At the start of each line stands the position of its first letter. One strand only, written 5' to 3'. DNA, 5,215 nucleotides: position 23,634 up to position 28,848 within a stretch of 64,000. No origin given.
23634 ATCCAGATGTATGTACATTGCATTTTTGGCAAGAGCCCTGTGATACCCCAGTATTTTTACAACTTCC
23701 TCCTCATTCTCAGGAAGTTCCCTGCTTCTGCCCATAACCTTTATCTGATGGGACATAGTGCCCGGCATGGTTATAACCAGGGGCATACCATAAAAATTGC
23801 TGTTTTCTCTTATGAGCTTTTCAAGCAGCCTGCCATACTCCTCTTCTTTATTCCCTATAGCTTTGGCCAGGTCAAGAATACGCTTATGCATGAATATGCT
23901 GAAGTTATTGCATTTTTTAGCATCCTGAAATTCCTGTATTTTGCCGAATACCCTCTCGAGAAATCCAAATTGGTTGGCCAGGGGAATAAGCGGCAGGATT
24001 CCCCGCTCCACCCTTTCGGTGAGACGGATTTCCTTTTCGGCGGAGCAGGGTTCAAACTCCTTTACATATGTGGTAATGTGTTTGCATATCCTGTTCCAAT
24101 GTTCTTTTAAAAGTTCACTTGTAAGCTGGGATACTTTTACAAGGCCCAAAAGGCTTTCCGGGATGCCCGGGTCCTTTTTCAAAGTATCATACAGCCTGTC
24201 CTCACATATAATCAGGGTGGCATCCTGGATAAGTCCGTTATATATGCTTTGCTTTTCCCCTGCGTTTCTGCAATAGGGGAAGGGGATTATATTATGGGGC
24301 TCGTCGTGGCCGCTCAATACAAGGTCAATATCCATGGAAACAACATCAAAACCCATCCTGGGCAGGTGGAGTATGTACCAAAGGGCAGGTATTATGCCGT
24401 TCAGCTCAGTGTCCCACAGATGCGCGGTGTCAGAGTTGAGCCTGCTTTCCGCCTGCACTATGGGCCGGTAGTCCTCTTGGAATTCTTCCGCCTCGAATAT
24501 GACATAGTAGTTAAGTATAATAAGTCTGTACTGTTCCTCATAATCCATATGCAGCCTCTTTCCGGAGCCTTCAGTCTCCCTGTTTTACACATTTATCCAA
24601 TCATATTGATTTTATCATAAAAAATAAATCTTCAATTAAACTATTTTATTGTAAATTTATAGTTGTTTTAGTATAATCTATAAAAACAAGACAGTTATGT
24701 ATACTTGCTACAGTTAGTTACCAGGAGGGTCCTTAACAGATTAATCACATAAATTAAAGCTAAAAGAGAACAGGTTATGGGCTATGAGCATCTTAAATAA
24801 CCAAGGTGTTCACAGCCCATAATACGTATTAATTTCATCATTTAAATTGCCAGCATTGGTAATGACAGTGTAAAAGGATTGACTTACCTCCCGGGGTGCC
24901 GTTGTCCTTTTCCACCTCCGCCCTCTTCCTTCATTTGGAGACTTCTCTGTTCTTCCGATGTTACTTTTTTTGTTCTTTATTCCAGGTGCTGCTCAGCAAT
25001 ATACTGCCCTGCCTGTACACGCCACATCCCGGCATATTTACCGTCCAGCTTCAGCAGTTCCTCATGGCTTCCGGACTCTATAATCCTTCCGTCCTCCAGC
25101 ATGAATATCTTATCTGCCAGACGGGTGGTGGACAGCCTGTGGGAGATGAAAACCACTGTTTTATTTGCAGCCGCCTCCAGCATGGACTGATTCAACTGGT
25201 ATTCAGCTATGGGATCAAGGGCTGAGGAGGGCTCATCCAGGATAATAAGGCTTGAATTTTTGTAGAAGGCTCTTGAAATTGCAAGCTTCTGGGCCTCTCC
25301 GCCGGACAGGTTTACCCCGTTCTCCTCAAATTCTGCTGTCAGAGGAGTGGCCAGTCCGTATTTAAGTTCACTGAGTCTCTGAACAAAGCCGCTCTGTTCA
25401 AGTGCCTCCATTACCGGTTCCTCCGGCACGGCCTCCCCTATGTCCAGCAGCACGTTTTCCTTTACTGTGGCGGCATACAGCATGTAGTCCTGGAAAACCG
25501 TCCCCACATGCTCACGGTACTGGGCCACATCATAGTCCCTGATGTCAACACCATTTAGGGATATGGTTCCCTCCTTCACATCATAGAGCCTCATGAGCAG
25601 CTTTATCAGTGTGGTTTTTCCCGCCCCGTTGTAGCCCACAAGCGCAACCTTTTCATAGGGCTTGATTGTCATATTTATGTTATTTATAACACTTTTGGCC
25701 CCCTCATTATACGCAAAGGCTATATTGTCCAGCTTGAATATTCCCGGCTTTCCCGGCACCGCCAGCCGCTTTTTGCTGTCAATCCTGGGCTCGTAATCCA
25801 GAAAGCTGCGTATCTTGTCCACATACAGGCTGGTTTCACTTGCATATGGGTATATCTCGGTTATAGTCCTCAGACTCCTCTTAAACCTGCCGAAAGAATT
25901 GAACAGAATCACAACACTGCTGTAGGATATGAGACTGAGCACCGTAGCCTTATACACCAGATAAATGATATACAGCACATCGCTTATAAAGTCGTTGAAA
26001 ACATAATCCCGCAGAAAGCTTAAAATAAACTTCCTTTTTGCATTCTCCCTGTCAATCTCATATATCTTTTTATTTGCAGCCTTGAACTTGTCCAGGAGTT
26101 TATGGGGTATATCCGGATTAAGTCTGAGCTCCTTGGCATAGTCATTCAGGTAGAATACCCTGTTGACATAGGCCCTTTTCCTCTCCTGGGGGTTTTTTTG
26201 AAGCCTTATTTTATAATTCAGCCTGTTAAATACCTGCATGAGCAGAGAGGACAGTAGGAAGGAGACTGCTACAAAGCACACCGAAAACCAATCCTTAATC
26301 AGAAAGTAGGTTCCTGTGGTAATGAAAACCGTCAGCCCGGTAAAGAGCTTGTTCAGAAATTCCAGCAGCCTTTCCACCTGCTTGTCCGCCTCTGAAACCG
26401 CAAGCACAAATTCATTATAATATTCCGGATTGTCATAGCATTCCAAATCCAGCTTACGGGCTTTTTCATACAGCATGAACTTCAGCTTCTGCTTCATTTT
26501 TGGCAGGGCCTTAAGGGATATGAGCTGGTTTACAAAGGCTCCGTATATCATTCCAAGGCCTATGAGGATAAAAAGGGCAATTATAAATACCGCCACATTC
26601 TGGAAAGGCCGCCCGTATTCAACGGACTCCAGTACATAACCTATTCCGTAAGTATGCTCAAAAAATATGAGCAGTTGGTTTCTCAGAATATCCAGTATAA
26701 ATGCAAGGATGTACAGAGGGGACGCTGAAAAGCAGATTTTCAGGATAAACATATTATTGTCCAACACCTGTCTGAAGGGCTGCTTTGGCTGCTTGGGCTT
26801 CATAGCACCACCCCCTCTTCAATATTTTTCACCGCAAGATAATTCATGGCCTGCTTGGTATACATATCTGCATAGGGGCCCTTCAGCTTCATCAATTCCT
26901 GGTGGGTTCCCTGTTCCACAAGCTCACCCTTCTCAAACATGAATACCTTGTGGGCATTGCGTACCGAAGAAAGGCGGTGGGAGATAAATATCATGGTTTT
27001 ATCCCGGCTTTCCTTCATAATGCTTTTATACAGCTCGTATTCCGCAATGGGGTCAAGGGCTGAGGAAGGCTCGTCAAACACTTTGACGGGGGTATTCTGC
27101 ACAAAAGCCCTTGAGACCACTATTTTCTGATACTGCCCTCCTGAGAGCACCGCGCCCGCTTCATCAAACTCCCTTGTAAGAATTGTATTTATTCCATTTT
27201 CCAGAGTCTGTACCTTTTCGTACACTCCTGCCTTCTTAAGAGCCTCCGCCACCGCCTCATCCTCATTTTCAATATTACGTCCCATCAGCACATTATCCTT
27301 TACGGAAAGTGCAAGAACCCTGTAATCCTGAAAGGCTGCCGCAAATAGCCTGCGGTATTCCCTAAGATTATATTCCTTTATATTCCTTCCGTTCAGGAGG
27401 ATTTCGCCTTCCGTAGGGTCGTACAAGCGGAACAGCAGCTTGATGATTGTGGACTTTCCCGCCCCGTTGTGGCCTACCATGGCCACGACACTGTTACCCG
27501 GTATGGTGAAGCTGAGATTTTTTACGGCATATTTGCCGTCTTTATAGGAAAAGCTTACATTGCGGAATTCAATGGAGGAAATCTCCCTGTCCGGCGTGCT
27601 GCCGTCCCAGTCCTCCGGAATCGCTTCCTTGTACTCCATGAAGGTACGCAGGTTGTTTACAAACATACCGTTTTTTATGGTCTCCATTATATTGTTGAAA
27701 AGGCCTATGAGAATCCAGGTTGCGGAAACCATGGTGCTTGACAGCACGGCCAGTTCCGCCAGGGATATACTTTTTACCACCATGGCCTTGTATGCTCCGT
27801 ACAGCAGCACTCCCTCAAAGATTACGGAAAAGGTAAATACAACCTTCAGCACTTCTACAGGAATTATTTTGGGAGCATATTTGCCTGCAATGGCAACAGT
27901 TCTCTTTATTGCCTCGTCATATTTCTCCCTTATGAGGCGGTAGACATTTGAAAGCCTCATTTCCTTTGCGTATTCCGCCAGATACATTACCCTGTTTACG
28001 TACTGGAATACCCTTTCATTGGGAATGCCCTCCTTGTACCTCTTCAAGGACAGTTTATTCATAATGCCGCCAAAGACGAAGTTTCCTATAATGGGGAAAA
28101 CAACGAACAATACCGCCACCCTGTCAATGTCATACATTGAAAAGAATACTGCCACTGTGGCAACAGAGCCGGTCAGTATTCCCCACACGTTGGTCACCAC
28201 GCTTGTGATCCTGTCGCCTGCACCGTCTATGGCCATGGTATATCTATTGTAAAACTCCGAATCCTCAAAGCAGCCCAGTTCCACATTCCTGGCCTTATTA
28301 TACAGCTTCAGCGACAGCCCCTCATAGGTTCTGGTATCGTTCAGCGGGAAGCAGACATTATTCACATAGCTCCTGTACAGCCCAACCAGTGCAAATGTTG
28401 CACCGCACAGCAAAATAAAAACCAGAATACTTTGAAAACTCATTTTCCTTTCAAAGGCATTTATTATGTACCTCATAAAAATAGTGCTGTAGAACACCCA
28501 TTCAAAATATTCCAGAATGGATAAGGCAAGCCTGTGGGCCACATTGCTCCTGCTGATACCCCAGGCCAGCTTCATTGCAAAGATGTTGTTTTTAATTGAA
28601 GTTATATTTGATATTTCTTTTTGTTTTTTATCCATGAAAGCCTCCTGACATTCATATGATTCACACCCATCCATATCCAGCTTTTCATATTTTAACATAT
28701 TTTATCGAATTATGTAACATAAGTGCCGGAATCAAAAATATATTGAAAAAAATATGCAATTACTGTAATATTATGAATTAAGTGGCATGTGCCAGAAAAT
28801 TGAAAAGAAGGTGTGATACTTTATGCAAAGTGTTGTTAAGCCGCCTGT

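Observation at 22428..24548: CHAT-domain caspase-like protease with a large novel N-terminal region, co-directional with the toxin module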

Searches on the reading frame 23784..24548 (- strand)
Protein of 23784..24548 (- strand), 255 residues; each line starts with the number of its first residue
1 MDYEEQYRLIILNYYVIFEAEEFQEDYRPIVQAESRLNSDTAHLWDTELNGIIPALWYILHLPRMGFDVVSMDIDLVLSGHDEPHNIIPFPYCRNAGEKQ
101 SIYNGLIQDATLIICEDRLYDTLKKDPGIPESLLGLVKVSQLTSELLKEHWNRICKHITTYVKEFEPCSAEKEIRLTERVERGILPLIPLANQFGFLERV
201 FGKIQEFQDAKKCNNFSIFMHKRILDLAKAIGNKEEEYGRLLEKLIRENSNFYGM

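Call 81: predict_structure(alignment_id=A3)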
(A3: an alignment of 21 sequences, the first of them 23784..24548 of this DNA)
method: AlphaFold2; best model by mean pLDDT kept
length: 255 residues; sequences in the alignment: 21
mean_pLDDT: 82.7   pTM: 0.79
mean pLDDT of the five models: 82.7, 82.0, 81.6, 81.1, 80.5
residues with pLDDT >= 90: 99; 70-90: 116; 50-70: 31; < 50: 9
segments of 3 or more residues with pLDDT < 50: 34-40
pLDDT, mean of each block of 10 residues (from residue 1): 81 96 71 49 72 95 91 72 87 90 92 98 95 97 96 93 82 85 84 83 78 70 73 79 73 56
secondary structure, 60 per line:
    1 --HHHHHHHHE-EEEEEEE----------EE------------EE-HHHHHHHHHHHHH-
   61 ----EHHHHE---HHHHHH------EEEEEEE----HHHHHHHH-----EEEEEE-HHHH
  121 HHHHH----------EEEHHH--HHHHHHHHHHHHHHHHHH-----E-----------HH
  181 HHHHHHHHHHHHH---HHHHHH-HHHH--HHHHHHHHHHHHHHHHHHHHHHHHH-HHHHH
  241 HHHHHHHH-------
elements in order: H3-10 E13-19 H47-59 H66-69 H74-79 E86-92 H97-104 E110-115 H117-125 E136-138 H144-161 H179-193 H197-202 H204-207 H210-234 H236-248

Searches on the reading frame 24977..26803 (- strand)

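Call 7: search_protein_families(library=pfam, proteins=[window:24977-26803:-], max_evalue=0.01)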
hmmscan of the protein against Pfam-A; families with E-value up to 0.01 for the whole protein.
window:24977-26803:- (608 aa): 6 families
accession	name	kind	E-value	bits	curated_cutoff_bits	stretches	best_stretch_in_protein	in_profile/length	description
PF00005.33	ABC_tran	-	5.6e-30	105.2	25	1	374-526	2-136/137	ABC transporter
PF02463.25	SMC_N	-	6.1e-08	32.8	40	1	178-568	42-210/220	RecF/RecN/SMC N terminal domain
PF13304.12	AAA_21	-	1.2e-05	26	27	0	387-409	3-25/304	AAA domain, putative AbiEii toxin, Type IV TA system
PF20720.3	nSTAND3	-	0.0006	20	27.2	0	382-408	16-42/155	Novel STAND NTPase 3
PF12209.13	SAC3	-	0.0013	19.3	25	1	250-287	25-64/77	Leucine permease transcriptional regulator helical domain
PF13238.12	AAA_18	-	0.004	18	29.4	0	386-438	1-43/128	AAA domain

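Call 8: search_protein_families(library=padloc, proteins=[window:24977-26803:-], max_evalue=0.01)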
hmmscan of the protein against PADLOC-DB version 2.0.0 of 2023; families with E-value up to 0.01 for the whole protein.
window:24977-26803:- (608 aa): 19 families
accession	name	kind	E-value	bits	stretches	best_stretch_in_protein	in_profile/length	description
PDLC04135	mad3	-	6.2e-29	99.7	2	492-591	257-364/374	mads_3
PDLC02914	ATPase-Toprim_I-B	-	1.5e-08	32.3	1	499-571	185-261/443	-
PDLC04140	mad8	-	1.3e-06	26.2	1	367-559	10-236/314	mads_8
PDLC02980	AriA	-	4e-06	25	1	387-409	3-25/304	-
PDLC04214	HEC-02A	-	1.1e-05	22.9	0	513-554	234-275/338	-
PDLC04175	HEC-01A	-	1.5e-05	22.3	0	500-556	250-307/363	-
PDLC04213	HEC-02A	-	9.6e-05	20.1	0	388-411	28-51/337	-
PDLC04164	AriA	-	0.0001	20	0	387-410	31-54/253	-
PDLC04178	HEC-01A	-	0.00031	17.9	0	515-555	286-326/399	-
PDLC00274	PtuA1|PtuA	-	0.00044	17.6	1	360-409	16-60/438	AAA ATPase domain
PDLC03878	NsnB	-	0.00051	17.9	0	387-418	25-59/345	-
PDLC00289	PtuA1|PtuA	-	0.00081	16.5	0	369-411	14-56/404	AAA ATPase domain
PDLC00090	GajA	-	0.0018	15.1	1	379-414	20-55/659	AAA ATPase domain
PDLC00290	PtuA1|PtuA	-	0.0022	15.4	1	387-416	27-56/414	AAA ATPase domain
PDLC00293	PtuA1|PtuA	-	0.0022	15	0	498-549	315-369/527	AAA ATPase domain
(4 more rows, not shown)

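Call 10: search_protein_families(library=ncbifam, proteins=[window:24977-26803:-], max_evalue=0.01)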
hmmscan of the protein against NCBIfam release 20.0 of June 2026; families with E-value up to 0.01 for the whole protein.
window:24977-26803:- (608 aa): 187 families (the best 25 are shown)
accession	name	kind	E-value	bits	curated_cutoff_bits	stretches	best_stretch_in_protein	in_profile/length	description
TIGR02203.1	MsbA_lipidA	equivalog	6.4e-75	252.7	602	1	54-598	47-570/572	lipid A export permease/ATP-binding protein MsbA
NF045513.1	HepA_fam_ABC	equivalog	9.3e-66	222.5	725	1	71-597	93-609/610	heterocyst formation ABC transporter subunit HepA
NF008381.0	PRK11176.1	equivalog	1.5e-63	215.1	867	1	278-600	265-582/582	lipid A ABC transporter ATP-binding protein/permease MsbA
TIGR01846.1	type_I_sec_HlyB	subfamily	9.9e-63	212.5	725.55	1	314-599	414-694/694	type I secretion system permease/ATPase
TIGR03375.1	type_I_sec_LssB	subfamily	1e-61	209.2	693.1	1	305-585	414-690/696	type I secretion system permease/ATPase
NF010178.0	PRK13657.1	equivalog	4.7e-61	206.9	733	1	348-597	327-570/588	glucan ABC transporter ATP-binding protein/ permease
TIGR02204.1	MsbA_rel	hypoth_equivalog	6.8e-61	206.6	780.4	1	310-597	290-575/576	ABC transporter, permease/ATP-binding protein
NF008364.0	PRK11160.1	equivalog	9.4e-61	206.1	630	1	87-593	75-571/575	heme ABC transporter ATP-binding protein/permease CydC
NF052233.1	CphA_assoc_ABC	equivalog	8.4e-57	193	880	1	292-602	444-748/766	cyanophycin metabolism-associated ABC transporter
TIGR03796.1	NHLM_micro_ABC1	equivalog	1.3e-56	192.2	853.3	1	353-592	475-707/710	NHLP family bacteriocin export ABC transporter peptidase/permease/ATPase subunit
TIGR02857.1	CydD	equivalog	2.1e-56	192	435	1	311-569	277-529/529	thiol reductant ABC exporter subunit CydD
TIGR00958.1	3a01208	subfamily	3.9e-56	190.7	874.6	1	306-593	429-710/711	antigen peptide transporter 2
TIGR03797.1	NHLM_micro_ABC2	equivalog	1.6e-54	185.6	709.4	1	149-597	253-685/686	NHLP bacteriocin export ABC transporter permease/ATPase subunit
TIGR01193.1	bacteriocin_ABC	subfamily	6.4e-53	180.3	523.85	1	133-593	256-705/708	peptide cleavage/export ABC transporter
TIGR01192.1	chvA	subfamily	8.2e-49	166.7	585.4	1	350-596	329-569/585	glucan export ABC transporter ATP-binding protein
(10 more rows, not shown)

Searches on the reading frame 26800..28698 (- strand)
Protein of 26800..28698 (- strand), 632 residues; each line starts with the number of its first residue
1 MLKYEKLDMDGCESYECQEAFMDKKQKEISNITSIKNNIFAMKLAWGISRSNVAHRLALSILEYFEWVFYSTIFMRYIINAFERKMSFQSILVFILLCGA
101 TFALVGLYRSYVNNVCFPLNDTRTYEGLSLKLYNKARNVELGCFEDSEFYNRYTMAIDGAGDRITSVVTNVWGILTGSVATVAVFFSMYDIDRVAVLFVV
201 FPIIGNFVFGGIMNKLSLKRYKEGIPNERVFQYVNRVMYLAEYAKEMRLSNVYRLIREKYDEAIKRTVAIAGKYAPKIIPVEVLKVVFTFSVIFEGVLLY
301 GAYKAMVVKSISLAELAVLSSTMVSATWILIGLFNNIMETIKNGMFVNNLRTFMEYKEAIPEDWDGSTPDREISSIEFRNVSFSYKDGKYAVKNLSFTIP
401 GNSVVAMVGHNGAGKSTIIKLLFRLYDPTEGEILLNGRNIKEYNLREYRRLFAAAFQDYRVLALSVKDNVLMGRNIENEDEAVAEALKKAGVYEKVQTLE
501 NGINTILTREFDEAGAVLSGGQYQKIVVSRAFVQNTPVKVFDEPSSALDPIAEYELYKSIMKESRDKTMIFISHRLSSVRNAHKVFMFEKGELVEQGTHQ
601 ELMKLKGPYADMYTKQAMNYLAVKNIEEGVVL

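Call 7: search_protein_families(library=pfam, proteins=[window:26800-28698:-], max_evalue=0.01)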
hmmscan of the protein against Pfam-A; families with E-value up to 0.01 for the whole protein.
window:26800-28698:- (632 aa): 5 families
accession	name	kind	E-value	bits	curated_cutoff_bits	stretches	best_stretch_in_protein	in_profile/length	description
PF00005.33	ABC_tran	-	2.4e-27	96.6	25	1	392-545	1-136/137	ABC transporter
PF02463.25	SMC_N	-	7.3e-07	29.3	40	1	402-587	24-210/220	RecF/RecN/SMC N terminal domain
PF13304.12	AAA_21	-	0.00047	20.8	27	0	405-425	2-22/304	AAA domain, putative AbiEii toxin, Type IV TA system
PF01591.24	6PF2K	-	0.0058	16.4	27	0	403-472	14-76/223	6-phosphofructo-2-kinase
PF13476.12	AAA_23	-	0.0069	17.5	27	0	395-421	15-38/201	AAA domain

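Call 8: search_protein_families(library=padloc, proteins=[window:26800-28698:-], max_evalue=0.01)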
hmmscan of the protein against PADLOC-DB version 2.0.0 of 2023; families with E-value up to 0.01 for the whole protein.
window:26800-28698:- (632 aa): 16 families
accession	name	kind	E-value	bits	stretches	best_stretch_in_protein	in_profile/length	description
PDLC04135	mad3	-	2.9e-25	87.6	2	512-609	258-363/374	mads_3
PDLC04140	mad8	-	2.8e-07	28.4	1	385-581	10-239/314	mads_8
PDLC02914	ATPase-Toprim_I-B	-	7.2e-07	26.7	1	395-425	18-48/443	-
PDLC02980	AriA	-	5.1e-05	21.4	1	405-428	2-25/304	-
PDLC02335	AbiLi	-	0.00031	17.9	0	403-577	77-239/326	AbiLi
PDLC04893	PDC-S06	-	0.00045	16.7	0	534-586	644-695/862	-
PDLC04734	PDC-M62A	-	0.00053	17.1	1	392-425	49-83/597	-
PDLC04164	AriA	-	0.0008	17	0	454-573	108-230/253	-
PDLC02915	ATPase-Toprim_I-B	-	0.0012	15.8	0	393-432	22-52/623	-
PDLC03878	NsnB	-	0.0013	16.5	1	402-450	21-72/345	-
PDLC04213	HEC-02A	-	0.0031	15.1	0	406-436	27-52/337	-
PDLC04737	PDC-M62A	-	0.0038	14.3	1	403-429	53-79/601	-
PDLC00266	PtuA1|PtuA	-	0.0049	14.2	1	382-430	5-53/483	AAA ATPase domain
PDLC00281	PtuA1|PtuA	-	0.0049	14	1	407-474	42-107/448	AAA ATPase domain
PDLC04175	HEC-01A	-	0.0051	13.9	0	393-422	18-45/363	-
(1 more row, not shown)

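Call 10: search_protein_families(library=ncbifam, proteins=[window:26800-28698:-], max_evalue=0.01)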
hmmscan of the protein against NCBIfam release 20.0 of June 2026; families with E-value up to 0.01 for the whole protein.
window:26800-28698:- (632 aa): 186 families (the best 25 are shown)
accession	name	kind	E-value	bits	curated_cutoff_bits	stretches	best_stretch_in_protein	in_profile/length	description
TIGR02203.1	MsbA_lipidA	equivalog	1.1e-65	222.2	602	1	74-616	36-569/572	lipid A export permease/ATP-binding protein MsbA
NF010178.0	PRK13657.1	equivalog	5e-62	210.1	733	1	324-619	279-573/588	glucan ABC transporter ATP-binding protein/ permease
TIGR00958.1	3a01208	subfamily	5.1e-62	210.2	874.6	1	258-612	364-710/711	antigen peptide transporter 2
NF008381.0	PRK11176.1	equivalog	1.1e-60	205.6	867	1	296-616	264-579/582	lipid A ABC transporter ATP-binding protein/permease MsbA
TIGR02204.1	MsbA_rel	hypoth_equivalog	9.1e-60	202.9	780.4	1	255-614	218-573/576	ABC transporter, permease/ATP-binding protein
NF045513.1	HepA_fam_ABC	equivalog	1.6e-57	195.3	725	1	110-615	112-608/610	heterocyst formation ABC transporter subunit HepA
TIGR01846.1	type_I_sec_HlyB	subfamily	6e-56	190.1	725.55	1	374-617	454-693/694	type I secretion system permease/ATPase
NF008364.0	PRK11160.1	equivalog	9.3e-55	186.3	630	1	141-614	111-573/575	heme ABC transporter ATP-binding protein/permease CydC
TIGR03375.1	type_I_sec_LssB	subfamily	4.4e-54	183.9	693.1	1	317-604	410-690/696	type I secretion system permease/ATPase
TIGR03797.1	NHLM_micro_ABC2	equivalog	5.5e-53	180.5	709.4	1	172-616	258-685/686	NHLP bacteriocin export ABC transporter permease/ATPase subunit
TIGR03796.1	NHLM_micro_ABC1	equivalog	1.1e-51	175.9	853.3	1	363-612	465-708/710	NHLP family bacteriocin export ABC transporter peptidase/permease/ATPase subunit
TIGR01192.1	chvA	subfamily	1.8e-51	175.5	585.4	1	324-614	279-568/585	glucan export ABC transporter ATP-binding protein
TIGR02857.1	CydD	equivalog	2e-50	172.2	435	1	347-586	294-527/529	thiol reductant ABC exporter subunit CydD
TIGR01193.1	bacteriocin_ABC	subfamily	5.9e-50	170.5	523.85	1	369-614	467-707/708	peptide cleavage/export ABC transporter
NF008056.1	PRK10790.1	equivalog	1.1e-49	169.5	746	1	373-618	338-577/584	SmdB family multidrug efflux ABC transporter permease/ATP-binding protein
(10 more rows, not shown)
